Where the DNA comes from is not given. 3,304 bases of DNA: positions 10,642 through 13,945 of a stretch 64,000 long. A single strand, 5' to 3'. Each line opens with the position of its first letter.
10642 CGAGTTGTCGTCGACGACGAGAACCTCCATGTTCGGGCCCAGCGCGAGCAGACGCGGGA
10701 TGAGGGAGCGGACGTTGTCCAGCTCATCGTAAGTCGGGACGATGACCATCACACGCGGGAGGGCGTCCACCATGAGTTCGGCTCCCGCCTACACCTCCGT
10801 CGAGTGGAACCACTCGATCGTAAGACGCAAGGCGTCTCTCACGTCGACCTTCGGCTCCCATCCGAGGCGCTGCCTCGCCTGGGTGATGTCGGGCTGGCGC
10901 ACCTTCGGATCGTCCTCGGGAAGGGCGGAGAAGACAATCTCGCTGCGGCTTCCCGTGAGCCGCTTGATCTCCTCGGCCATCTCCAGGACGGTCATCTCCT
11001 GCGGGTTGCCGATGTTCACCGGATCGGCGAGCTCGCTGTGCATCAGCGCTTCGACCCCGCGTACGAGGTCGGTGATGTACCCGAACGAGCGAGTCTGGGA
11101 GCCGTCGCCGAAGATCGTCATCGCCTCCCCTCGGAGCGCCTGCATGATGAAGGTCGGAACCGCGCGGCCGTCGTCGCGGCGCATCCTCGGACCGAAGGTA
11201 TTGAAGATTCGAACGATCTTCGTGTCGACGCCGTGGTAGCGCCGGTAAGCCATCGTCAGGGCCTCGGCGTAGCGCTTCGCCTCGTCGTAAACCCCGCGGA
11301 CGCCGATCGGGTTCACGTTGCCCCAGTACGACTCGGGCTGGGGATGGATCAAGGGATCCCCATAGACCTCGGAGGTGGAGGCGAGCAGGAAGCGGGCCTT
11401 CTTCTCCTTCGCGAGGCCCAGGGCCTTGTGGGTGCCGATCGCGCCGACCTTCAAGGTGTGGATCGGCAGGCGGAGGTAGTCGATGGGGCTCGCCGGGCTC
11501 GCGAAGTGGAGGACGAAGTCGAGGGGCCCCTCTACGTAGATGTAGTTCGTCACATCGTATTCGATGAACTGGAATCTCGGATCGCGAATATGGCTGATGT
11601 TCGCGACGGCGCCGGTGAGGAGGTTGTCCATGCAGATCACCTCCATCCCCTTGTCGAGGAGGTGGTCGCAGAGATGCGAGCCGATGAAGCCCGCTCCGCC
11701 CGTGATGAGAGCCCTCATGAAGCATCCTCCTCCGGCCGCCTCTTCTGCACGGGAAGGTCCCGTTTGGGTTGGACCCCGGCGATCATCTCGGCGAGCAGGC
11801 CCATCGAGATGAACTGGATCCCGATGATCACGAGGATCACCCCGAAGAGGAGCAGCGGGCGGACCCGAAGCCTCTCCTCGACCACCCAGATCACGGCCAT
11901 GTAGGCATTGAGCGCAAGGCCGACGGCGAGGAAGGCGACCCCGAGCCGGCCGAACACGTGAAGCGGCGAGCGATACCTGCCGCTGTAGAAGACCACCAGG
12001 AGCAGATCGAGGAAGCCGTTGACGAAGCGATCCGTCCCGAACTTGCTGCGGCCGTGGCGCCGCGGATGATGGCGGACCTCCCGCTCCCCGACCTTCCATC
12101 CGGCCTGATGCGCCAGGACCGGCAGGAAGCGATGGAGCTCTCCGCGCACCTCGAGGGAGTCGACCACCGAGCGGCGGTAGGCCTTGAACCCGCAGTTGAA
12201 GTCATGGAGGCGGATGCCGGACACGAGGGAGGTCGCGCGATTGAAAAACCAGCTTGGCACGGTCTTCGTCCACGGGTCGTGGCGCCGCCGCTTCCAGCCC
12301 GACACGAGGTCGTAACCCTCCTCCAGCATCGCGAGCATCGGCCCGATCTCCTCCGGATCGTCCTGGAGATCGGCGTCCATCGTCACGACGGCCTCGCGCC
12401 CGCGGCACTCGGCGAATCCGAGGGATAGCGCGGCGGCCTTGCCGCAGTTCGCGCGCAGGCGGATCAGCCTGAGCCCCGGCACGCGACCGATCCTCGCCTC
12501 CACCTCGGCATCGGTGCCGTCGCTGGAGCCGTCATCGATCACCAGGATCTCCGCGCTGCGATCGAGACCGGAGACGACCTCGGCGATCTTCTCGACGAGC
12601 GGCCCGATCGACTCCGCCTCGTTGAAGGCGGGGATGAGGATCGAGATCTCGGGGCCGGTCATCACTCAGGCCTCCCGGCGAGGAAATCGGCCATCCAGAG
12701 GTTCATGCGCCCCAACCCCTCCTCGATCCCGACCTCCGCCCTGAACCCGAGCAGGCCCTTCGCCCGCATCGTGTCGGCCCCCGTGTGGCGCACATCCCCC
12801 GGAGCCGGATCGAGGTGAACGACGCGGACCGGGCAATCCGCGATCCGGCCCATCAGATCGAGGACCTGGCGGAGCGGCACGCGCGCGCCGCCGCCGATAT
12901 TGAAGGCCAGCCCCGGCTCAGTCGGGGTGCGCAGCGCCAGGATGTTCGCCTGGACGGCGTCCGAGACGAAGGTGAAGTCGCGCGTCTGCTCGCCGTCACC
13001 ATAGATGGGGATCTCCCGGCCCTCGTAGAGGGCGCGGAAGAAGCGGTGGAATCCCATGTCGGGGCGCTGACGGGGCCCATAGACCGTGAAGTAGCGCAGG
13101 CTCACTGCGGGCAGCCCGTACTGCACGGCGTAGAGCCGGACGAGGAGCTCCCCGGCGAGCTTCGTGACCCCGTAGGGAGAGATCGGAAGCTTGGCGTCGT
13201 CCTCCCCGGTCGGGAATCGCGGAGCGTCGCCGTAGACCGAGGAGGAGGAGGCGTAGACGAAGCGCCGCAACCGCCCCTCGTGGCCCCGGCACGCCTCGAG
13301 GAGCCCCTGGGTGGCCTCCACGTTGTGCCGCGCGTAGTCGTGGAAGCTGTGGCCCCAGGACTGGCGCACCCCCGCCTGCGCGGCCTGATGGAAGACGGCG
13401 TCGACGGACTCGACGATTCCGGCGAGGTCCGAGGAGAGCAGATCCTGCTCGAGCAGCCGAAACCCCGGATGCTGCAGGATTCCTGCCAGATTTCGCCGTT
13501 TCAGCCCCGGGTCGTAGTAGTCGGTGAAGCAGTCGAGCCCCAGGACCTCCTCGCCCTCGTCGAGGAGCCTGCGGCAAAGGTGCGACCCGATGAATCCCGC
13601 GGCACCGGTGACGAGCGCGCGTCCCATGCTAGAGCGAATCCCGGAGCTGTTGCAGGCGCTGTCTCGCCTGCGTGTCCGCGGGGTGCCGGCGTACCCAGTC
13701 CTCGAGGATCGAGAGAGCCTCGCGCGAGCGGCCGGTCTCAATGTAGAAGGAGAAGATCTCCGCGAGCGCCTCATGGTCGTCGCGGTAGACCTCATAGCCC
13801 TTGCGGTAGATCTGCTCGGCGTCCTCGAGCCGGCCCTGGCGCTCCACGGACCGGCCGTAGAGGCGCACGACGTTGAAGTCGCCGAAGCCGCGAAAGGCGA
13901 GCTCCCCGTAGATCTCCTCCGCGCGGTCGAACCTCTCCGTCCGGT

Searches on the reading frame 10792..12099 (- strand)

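Call 77: search_protein_families(library=pfam, proteins=[window:10792-12099:-], max_evalue=0.00001)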
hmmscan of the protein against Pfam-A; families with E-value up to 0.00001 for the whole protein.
window:10792-12099:- (436 aa): 3 families
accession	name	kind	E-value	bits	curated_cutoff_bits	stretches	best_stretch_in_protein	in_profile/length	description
PF16363.11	GDP_Man_Dehyd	-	9.7e-49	167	27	1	131-425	1-330/332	GDP-mannose 4,6 dehydratase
PF01370.27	Epimerase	-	2.1e-45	155.4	20.9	1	130-364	1-240/240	NAD dependent epimerase/dehydratase family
PF01073.25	3Beta_HSD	-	2.8e-06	27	22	1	131-343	1-219/280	3-beta hydroxysteroid dehydrogenase/isomerase family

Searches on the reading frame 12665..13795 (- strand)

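Call 77: search_protein_families(library=pfam, proteins=[window:12665-13795:-], max_evalue=0.00001)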
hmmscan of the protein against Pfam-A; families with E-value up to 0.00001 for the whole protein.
window:12665-13795:- (377 aa): 6 families
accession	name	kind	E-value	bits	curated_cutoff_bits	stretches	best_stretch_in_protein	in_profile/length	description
PF01370.27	Epimerase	-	1.1e-58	199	20.9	1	60-301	1-240/240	NAD dependent epimerase/dehydratase family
PF16363.11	GDP_Man_Dehyd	-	1.6e-48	166.3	27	1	61-364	1-332/332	GDP-mannose 4,6 dehydratase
PF01073.25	3Beta_HSD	-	1.1e-19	71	22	1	61-294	1-235/280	3-beta hydroxysteroid dehydrogenase/isomerase family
PF07993.18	NAD_binding_4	-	9.2e-14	51.6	20.1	1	121-250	79-216/258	Male sterility protein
PF04321.23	RmlD_sub_bind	-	1.3e-10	41.3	27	1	60-242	3-155/287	RmlD substrate binding domain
PF13460.12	NAD_binding_10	-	6.8e-06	26.5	27.2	0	64-195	1-110/184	NAD(P)H-binding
